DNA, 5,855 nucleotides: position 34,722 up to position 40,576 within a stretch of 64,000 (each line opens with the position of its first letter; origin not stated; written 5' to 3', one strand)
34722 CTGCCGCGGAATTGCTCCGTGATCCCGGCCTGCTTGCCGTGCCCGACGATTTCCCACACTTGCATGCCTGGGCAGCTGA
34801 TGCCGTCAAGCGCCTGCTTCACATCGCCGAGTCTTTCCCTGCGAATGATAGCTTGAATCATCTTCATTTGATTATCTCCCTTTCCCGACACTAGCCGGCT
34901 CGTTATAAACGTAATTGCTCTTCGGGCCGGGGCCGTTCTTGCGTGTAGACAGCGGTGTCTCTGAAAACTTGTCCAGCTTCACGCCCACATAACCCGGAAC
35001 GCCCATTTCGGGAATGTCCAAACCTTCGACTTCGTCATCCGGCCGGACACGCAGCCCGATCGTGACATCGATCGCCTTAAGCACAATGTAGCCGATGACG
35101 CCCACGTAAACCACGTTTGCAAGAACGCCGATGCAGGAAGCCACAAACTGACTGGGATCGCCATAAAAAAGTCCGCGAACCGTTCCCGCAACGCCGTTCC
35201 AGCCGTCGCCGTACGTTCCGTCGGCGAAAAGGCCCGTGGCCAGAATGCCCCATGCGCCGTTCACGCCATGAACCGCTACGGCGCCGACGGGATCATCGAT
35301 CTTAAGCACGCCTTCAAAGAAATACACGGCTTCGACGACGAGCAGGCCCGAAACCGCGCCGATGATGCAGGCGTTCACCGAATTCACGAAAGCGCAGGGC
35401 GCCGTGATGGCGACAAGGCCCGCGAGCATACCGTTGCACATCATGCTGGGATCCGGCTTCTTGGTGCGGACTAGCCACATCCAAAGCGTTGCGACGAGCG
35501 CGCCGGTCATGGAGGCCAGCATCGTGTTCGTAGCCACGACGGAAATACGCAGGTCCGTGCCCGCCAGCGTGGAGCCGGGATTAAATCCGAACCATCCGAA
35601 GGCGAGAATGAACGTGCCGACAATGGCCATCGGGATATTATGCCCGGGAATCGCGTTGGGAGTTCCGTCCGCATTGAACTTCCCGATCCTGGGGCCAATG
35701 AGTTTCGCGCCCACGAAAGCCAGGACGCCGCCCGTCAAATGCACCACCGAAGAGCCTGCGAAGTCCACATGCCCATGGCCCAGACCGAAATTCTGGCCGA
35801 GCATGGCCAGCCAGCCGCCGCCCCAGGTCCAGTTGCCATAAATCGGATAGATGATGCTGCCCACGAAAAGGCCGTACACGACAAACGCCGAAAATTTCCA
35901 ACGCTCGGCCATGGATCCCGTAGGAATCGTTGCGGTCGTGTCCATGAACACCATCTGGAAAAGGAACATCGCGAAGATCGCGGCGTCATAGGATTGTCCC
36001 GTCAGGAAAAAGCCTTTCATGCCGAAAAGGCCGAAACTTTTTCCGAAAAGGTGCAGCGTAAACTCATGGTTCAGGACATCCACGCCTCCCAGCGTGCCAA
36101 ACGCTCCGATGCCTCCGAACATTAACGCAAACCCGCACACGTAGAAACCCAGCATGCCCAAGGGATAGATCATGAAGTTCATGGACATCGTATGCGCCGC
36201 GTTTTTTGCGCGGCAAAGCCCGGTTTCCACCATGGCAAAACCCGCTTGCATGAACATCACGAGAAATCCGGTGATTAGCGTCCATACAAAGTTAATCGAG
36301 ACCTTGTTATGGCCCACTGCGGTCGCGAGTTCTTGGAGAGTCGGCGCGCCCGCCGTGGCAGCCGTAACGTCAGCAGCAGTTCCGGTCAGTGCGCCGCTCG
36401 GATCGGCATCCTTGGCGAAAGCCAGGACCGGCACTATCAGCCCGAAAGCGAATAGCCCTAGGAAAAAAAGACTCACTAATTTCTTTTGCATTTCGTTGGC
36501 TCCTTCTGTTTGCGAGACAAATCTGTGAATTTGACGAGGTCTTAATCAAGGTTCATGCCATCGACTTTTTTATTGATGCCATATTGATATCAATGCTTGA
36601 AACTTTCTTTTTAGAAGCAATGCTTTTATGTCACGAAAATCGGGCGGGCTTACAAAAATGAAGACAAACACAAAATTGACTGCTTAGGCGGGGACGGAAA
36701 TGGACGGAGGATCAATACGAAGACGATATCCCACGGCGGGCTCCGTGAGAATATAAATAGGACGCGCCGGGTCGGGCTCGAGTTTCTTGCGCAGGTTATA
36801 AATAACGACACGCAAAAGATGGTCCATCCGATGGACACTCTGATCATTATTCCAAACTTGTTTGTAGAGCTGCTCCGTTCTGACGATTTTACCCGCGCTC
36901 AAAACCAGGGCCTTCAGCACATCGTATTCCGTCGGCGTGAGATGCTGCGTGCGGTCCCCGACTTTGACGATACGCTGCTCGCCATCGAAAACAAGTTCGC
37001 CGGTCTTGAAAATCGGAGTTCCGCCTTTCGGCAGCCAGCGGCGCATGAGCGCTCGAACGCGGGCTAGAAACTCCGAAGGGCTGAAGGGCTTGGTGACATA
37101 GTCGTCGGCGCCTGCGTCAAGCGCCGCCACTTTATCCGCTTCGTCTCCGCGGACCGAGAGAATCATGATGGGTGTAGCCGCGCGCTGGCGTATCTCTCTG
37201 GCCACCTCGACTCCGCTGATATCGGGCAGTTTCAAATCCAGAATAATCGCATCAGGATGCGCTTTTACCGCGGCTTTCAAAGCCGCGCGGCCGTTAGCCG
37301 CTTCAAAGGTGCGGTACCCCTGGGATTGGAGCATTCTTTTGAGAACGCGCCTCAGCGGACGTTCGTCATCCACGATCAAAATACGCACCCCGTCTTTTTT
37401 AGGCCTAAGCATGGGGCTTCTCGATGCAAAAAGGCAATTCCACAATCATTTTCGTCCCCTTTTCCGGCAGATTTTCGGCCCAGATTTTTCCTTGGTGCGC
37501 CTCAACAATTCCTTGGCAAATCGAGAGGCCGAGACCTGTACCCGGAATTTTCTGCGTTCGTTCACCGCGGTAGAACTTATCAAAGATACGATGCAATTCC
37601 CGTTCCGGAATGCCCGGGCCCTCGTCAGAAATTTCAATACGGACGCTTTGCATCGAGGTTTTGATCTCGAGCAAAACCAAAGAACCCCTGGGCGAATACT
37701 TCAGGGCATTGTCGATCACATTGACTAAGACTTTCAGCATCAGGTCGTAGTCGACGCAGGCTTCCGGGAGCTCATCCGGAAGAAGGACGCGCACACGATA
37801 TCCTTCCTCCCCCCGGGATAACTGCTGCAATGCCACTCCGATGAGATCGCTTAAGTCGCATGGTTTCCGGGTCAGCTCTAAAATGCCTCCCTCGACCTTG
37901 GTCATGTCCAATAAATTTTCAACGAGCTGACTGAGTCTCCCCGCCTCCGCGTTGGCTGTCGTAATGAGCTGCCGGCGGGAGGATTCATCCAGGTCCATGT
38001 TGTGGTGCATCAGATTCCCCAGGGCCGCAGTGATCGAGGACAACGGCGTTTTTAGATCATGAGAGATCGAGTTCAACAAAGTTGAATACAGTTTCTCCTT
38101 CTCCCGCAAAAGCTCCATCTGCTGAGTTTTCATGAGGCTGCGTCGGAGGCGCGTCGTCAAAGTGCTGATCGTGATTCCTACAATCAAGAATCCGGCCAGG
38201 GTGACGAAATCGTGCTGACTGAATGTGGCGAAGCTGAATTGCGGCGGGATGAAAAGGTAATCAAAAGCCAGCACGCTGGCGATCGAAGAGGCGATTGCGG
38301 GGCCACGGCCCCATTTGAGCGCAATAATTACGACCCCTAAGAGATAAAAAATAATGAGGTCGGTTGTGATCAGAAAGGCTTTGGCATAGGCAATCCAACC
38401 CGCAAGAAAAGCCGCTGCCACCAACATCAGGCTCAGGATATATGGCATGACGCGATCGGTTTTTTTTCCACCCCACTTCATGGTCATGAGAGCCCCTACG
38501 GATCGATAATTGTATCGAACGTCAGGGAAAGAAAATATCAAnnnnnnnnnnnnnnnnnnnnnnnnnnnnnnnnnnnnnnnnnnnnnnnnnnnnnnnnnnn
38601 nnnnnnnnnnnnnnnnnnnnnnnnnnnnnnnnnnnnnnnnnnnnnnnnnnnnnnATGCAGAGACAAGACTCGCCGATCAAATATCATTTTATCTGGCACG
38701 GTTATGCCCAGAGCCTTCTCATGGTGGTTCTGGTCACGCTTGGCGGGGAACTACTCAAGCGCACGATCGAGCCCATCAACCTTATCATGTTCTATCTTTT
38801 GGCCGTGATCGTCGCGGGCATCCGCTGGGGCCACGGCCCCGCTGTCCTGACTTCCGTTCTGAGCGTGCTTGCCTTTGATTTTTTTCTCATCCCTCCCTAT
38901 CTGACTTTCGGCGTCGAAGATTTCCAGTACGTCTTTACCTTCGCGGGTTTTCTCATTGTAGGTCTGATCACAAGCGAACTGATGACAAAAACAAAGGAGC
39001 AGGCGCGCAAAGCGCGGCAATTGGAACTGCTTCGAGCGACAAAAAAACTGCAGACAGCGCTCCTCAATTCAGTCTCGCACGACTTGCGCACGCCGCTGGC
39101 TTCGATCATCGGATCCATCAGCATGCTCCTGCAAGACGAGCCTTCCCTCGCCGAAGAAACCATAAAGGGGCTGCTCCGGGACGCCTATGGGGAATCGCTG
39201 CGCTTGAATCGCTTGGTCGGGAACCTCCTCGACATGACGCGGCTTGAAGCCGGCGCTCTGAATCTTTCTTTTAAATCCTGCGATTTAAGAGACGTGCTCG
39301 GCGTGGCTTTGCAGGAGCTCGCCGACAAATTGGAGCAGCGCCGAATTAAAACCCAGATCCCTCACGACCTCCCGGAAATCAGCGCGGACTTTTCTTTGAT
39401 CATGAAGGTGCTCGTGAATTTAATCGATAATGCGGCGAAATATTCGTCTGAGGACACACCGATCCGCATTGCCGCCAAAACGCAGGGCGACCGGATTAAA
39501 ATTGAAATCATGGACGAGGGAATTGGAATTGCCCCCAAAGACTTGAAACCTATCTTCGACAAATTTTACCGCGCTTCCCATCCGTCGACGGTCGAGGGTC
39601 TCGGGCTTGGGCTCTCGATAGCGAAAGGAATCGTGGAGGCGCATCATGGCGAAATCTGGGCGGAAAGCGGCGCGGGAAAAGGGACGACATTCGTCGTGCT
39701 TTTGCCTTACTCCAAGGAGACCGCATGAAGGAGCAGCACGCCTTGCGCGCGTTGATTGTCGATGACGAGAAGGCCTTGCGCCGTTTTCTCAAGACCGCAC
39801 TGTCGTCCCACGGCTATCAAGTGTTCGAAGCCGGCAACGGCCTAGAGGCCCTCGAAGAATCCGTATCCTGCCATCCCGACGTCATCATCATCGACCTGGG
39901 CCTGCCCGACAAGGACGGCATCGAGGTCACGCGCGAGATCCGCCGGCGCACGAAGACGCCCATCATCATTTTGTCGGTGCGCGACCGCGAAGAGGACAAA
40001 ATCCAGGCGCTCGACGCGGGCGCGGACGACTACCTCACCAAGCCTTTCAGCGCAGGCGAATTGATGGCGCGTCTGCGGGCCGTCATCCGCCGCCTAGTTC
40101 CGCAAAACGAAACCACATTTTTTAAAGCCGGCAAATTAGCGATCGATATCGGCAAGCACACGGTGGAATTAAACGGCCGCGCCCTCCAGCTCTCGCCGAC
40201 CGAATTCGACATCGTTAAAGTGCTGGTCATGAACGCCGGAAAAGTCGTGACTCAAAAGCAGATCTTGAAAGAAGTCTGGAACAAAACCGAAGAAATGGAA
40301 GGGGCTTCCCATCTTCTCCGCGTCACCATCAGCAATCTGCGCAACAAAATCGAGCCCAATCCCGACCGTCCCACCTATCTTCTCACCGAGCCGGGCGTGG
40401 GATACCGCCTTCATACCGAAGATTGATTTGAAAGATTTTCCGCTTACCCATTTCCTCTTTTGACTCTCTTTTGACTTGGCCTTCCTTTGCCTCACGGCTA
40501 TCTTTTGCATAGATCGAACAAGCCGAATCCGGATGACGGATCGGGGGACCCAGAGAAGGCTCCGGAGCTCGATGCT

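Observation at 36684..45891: Composite K+-uptake regulon: orphan truncated KdpD/KdpE-like pairs next to two c-di-AMP-riboswitch-gated KimA units with PtsN-like and small-membrane-protein accessories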

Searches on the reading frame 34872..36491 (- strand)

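Call 18: search_protein_families(library=pfam, proteins=[window:34872-36491:-], max_evalue=0.001)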
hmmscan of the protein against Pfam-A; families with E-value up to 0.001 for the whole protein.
window:34872-36491:- (539 aa): 1 family
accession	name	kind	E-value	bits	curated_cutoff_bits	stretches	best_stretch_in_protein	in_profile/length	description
PF00909.26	Ammonium_transp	-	4.3e-109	365.3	23.2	1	69-499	1-397/399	Ammonium Transporter Family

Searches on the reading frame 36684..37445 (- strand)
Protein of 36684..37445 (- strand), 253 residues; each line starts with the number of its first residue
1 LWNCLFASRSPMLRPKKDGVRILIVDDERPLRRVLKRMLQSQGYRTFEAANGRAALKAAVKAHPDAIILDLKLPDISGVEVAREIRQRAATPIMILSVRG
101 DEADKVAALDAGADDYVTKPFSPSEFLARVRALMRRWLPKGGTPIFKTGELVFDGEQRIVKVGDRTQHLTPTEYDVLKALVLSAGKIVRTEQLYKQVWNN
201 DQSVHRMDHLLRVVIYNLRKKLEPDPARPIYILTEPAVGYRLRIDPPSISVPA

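Call 4: search_protein_families(library=pfam, proteins=[window:36684-37445:-], max_evalue=0.01)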
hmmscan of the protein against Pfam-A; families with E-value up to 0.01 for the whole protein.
window:36684-37445:- (253 aa): 2 families
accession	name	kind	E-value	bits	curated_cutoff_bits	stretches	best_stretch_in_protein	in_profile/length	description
PF00072.30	Response_reg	-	6.1e-32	110.5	30.2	1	22-131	1-111/111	Response regulator receiver domain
PF00486.34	Trans_reg_C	-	2.2e-20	72.9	26.2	1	167-242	4-77/77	Transcriptional regulatory protein, C terminal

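Call 5: search_protein_families(library=ncbifam, proteins=[window:36684-37445:-], max_evalue=0.01)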
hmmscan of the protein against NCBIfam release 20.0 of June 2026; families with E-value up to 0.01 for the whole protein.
window:36684-37445:- (253 aa): 106 families (the best 25 are shown)
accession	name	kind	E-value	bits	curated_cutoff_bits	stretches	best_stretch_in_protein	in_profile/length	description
NF007820.0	PRK10529.1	equivalog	2.4e-60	203.7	325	1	21-242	3-223/225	two-component system response regulator KdpE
TIGR02154.1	PhoB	equivalog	2.2e-53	180.9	296.2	1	20-242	3-225/226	phosphate regulon transcriptional regulator PhoB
NF040689.1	MtrAB_MtrA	equivalog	1.5e-52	178.1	300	1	22-241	1-217/219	MtrAB system response regulator MtrA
NF045944.1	ResRegRpaBCyano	equivalog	5.1e-52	176.5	330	1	23-242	1-227/229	response regulator transcription factor RpaB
NF040534.1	resp_reg_YycF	equivalog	9.3e-47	159.2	340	1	21-243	2-228/231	response regulator YycF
NF008296.0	PRK11083.1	equivalog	1.7e-46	158.5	273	1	21-243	5-226/228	two-component system response regulator CreB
NF033117.2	vanR_ACDEGLN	exception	6.8e-45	153.4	350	1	22-242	1-225/226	VanR-ABDEGLN family response regulator transcription factor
NF007005.1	PRK09468.1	equivalog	2.2e-43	148.4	331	1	20-241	4-230/237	osmolarity response regulator transcription factor OmpR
NF033120.0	vanR_FM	exception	4.1e-42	144.4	460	1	20-241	4-228/231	vancomycin resistance response regulator transcription factor, VanR-F/VanR-M family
NF041733.1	resp_reg_CseB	equivalog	2.4e-41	141.6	350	1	21-225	2-214/228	two-component system response regulator CseB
NF007982.1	PRK10710.1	equivalog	2e-40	138.8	380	1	19-243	7-228/235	envelope stress response regulator BaeR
NF041734.1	resp_reg_RppA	equivalog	3.9e-40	137.6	250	1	21-243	2-228/229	two-component system response regulator RppA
NF053854.1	RespRegPhoBBctds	equivalog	4.7e-40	137.3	270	1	22-240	1-222/225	two-component system response regulator PhoB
NF007928.2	PRK10643.1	equivalog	6.1e-40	137.2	330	1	21-227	2-206/216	two-component system response regulator PmrA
NF045991.1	RespRegCtrARhodob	equivalog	6.9e-39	133.9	350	1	20-243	1-222/224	response regulator transcription factor CtrA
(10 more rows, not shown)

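Call 92: find_related_loci(query=window:36684-37412:-, collection=metagenome_contigs, flank=10000)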
Query window:36684-37412:- (242 aa) in metagenome_contigs; peptide patterns used: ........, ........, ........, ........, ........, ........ (x = any residue, [..] = any of these).
600 stretches matched a pattern (row limit reached: there are more); 598 encode a relative of the query (tblastn E <= 1e-3); the best 80 are kept; 80 distinct loci.
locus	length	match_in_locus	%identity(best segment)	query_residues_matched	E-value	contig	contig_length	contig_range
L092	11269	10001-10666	52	10-232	2e-65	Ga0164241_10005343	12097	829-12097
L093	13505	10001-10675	47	6-231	1e-64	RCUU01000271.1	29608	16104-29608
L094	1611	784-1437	48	12-231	2e-64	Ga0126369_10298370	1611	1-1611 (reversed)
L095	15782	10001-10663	50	10-232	9e-61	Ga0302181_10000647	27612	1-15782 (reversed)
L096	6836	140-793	48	12-231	3e-59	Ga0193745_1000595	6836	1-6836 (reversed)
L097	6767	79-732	46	12-231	5e-58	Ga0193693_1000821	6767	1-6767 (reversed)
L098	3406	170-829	46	10-231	8e-57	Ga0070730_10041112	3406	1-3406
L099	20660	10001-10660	49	11-231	2e-56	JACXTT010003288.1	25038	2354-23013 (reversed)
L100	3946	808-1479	42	8-231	1e-55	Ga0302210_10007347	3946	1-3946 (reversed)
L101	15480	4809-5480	47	11-234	2e-55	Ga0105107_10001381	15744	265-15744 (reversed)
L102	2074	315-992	46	9-235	8e-56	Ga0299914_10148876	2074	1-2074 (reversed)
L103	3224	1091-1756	47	9-231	2e-54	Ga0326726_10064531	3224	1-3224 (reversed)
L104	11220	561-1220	43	10-231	4e-54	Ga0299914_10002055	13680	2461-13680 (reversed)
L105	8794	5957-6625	50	10-235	1e-53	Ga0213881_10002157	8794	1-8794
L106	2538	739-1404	47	10-231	3e-54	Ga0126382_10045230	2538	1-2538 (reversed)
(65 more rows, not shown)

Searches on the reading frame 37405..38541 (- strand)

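Call 4: search_protein_families(library=pfam, proteins=[window:37405-38541:-], max_evalue=0.01)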
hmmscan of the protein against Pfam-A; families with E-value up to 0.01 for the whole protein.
window:37405-38541:- (378 aa): 4 families
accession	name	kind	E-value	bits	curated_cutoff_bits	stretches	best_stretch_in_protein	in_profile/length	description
PF02518.31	HATPase_c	-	9.9e-29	100.5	26.4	1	265-371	3-109/111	Histidine kinase-, DNA gyrase B-, and HSP90-like ATPase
PF13493.11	DUF4118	-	1.3e-24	86.4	28.4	1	34-138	1-103/107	Domain of unknown function (DUF4118)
PF00512.31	HisKA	-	8.6e-13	48.6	26.9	1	154-219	4-66/66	His Kinase A (phospho-acceptor) domain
PF13581.12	HATPase_c_2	-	0.0068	16.9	27.4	0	272-348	40-111/127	Histidine kinase-like ATPase domain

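Call 5: search_protein_families(library=ncbifam, proteins=[window:37405-38541:-], max_evalue=0.01)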
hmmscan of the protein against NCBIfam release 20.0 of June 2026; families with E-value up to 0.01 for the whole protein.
window:37405-38541:- (378 aa): 83 families (the best 25 are shown)
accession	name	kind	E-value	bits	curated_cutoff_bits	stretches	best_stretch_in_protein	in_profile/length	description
NF007793.0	PRK10490.1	equivalog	3.8e-65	220.4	1123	2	139-371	651-882/895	two-component system sensor histidine kinase KdpD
NF046044.1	PnpS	equivalog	2e-46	158.7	400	1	123-370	142-390/390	two-component system histidine kinase PnpS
NF033092.0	HK_WalK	equivalog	1.1e-45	156.3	725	1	156-371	376-594/594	cell wall metabolism sensor histidine kinase WalK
NF006800.0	PRK09303.1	equivalog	2.8e-45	154.9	342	1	139-372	138-378/383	histidine kinase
NF008312.0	PRK11100.1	equivalog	9.5e-40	136.8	356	1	151-370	255-473/477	two-component system sensor histidine kinase CreC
NF047874.1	MASE3_PAS_HK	subfamily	9.7e-40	137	560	1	137-371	384-625/655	MASE3 domain-containing sensor histidine kinase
NF033091.0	HK_VanS_ACDEFG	equivalog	3.9e-39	134.5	400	1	131-370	55-293/293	vancomycin resistance histidine kinase VanS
TIGR02966.1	phoR_proteo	equivalog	1.8e-38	132.4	334.2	1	129-366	91-330/333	phosphate regulon sensor histidine kinase PhoR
NF045911.1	TCSHisKinNblS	equivalog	3.1e-38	131.5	1000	1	149-354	385-603/621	two-component system sensor histidine kinase NblS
NF045595.1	HK_scytonemin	equivalog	1.6e-37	129.2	865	1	119-372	385-636/637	scytonemin biosynthesis sensor histidine kinase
TIGR01386.1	cztS_silS_copS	subfamily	4.3e-35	121.6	292.55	1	158-370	247-457/457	heavy metal sensor histidine kinase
NF041735.1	hist_kin_RppB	equivalog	1.3e-34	119.8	400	1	158-370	222-438/438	two-component system sensor histidine kinase RppB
NF041880.1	EPS_EpsF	equivalog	1.6e-34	119.2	900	1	142-363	264-483/492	response regulator EpsF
NF008468.0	PRK11360.1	equivalog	2.4e-34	118.7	646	1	154-372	398-609/616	two-component system sensor histidine kinase AtoS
TIGR02956.1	TMAO_torS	equivalog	4.2e-34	117.8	676.5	1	152-375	464-686/967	TMAO reductase system sensor histidine kinase/response regulator TorS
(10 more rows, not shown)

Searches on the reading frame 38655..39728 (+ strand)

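Call 4: search_protein_families(library=pfam, proteins=[window:38655-39728:+], max_evalue=0.01)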
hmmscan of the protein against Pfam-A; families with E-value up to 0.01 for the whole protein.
window:38655-39728:+ (357 aa): 5 families
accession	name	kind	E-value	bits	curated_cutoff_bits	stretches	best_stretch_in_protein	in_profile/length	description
PF13493.11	DUF4118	-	2.2e-30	105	28.4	1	17-122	1-106/107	Domain of unknown function (DUF4118)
PF02518.31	HATPase_c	-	1.6e-28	99.8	26.4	1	247-352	4-109/111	Histidine kinase-, DNA gyrase B-, and HSP90-like ATPase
PF00512.31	HisKA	-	3.8e-15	56.1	26.9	1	134-200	3-66/66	His Kinase A (phospho-acceptor) domain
PF13589.12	HATPase_c_3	-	0.0012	19.4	25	1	250-306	4-58/137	Histidine kinase-, DNA gyrase B-, and HSP90-like ATPase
PF13581.12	HATPase_c_2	-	0.0013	19.2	27.4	1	254-330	41-112/127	Histidine kinase-like ATPase domain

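Call 5: search_protein_families(library=ncbifam, proteins=[window:38655-39728:+], max_evalue=0.01)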
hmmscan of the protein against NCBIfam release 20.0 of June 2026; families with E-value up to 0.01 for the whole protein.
window:38655-39728:+ (357 aa): 86 families (the best 25 are shown)
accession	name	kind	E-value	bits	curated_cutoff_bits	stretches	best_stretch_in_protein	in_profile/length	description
NF007793.0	PRK10490.1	equivalog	1.2e-77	261.8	1123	2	129-354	660-884/895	two-component system sensor histidine kinase KdpD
NF046044.1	PnpS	equivalog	4.1e-51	174.2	400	1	126-351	163-390/390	two-component system histidine kinase PnpS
NF033091.0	HK_VanS_ACDEFG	equivalog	6.2e-46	156.8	400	1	112-351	55-293/293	vancomycin resistance histidine kinase VanS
NF033092.0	HK_WalK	equivalog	1.2e-45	156.3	725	1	137-352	376-594/594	cell wall metabolism sensor histidine kinase WalK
NF041880.1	EPS_EpsF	equivalog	2.6e-45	154.9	900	1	111-351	253-492/492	response regulator EpsF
NF047874.1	MASE3_PAS_HK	subfamily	1.4e-44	153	560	1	110-354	375-626/655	MASE3 domain-containing sensor histidine kinase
NF006800.0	PRK09303.1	equivalog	2.1e-44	152.1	342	1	109-354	127-379/383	histidine kinase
TIGR02966.1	phoR_proteo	equivalog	2.1e-44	151.9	334.2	1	121-349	102-332/333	phosphate regulon sensor histidine kinase PhoR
NF045911.1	TCSHisKinNblS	equivalog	2.7e-38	131.7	1000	1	133-348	388-616/621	two-component system sensor histidine kinase NblS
NF033093.1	HK_VicK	exception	1.2e-37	129.6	680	1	136-356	212-439/448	cell wall metabolism sensor histidine kinase VicK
NF008468.0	PRK11360.1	equivalog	1.9e-37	129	646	1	105-355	372-611/616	two-component system sensor histidine kinase AtoS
NF041735.1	hist_kin_RppB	equivalog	2.9e-37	128.5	400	1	139-351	222-438/438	two-component system sensor histidine kinase RppB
TIGR02956.1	TMAO_torS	equivalog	1.8e-36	125.7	676.5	1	130-353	461-683/967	TMAO reductase system sensor histidine kinase/response regulator TorS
TIGR01386.1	cztS_silS_copS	subfamily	2.3e-36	125.8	292.55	1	139-351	247-457/457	heavy metal sensor histidine kinase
NF040691.1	MtrAB_MtrB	equivalog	7.9e-36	124.1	450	1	121-354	259-494/507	MtrAB system histidine kinase MtrB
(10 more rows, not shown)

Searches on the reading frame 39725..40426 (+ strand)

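Call 4: search_protein_families(library=pfam, proteins=[window:39725-40426:+], max_evalue=0.01)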
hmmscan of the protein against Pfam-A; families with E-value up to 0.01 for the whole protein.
window:39725-40426:+ (233 aa): 2 families
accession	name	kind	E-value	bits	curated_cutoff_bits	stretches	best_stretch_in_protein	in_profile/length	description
PF00072.30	Response_reg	-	1.2e-31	109.6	30.2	1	10-117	2-110/111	Response regulator receiver domain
PF00486.34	Trans_reg_C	-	1.4e-21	76.8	26.2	1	151-229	1-77/77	Transcriptional regulatory protein, C terminal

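Call 5: search_protein_families(library=ncbifam, proteins=[window:39725-40426:+], max_evalue=0.01)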
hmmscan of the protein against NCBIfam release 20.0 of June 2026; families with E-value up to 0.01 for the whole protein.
window:39725-40426:+ (233 aa): 106 families (the best 25 are shown)
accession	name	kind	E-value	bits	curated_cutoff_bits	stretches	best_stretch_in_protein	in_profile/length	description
NF007820.0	PRK10529.1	equivalog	1.3e-66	224.3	325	1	9-229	4-223/225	two-component system response regulator KdpE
NF045944.1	ResRegRpaBCyano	equivalog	1.5e-60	204.4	330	1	10-229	1-227/229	response regulator transcription factor RpaB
NF040689.1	MtrAB_MtrA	equivalog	5e-57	192.7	300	1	10-228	2-217/219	MtrAB system response regulator MtrA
TIGR02154.1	PhoB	equivalog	2.3e-54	184.1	296.2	1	8-229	4-225/226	phosphate regulon transcriptional regulator PhoB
NF040534.1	resp_reg_YycF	equivalog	3e-53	180.5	340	1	9-232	3-230/231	response regulator YycF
NF033117.2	vanR_ACDEGLN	exception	4.9e-48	163.7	350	1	10-229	2-225/226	VanR-ABDEGLN family response regulator transcription factor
NF007928.2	PRK10643.1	equivalog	7.5e-47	159.7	330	1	8-229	2-216/216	two-component system response regulator PmrA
NF041733.1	resp_reg_CseB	equivalog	7.9e-47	159.5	350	1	9-229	3-226/228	two-component system response regulator CseB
NF008296.0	PRK11083.1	equivalog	3.7e-45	154.1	273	1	8-230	5-226/228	two-component system response regulator CreB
NF053854.1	RespRegPhoBBctds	equivalog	7.2e-45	153.1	270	1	10-229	2-224/225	two-component system response regulator PhoB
TIGR01387.1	cztR_silR_copR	subfamily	4.1e-44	150.8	279.2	1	10-228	2-217/218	heavy metal response regulator transcription factor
NF033120.0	vanR_FM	exception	5.1e-43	147.3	460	1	7-229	4-229/231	vancomycin resistance response regulator transcription factor, VanR-F/VanR-M family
NF045991.1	RespRegCtrARhodob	equivalog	7.4e-43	146.9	350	1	7-230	1-222/224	response regulator transcription factor CtrA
NF041734.1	resp_reg_RppA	equivalog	8e-42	143.1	250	1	8-230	2-228/229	two-component system response regulator RppA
NF007005.1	PRK09468.1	equivalog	2.6e-41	141.6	331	1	7-228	4-230/237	osmolarity response regulator transcription factor OmpR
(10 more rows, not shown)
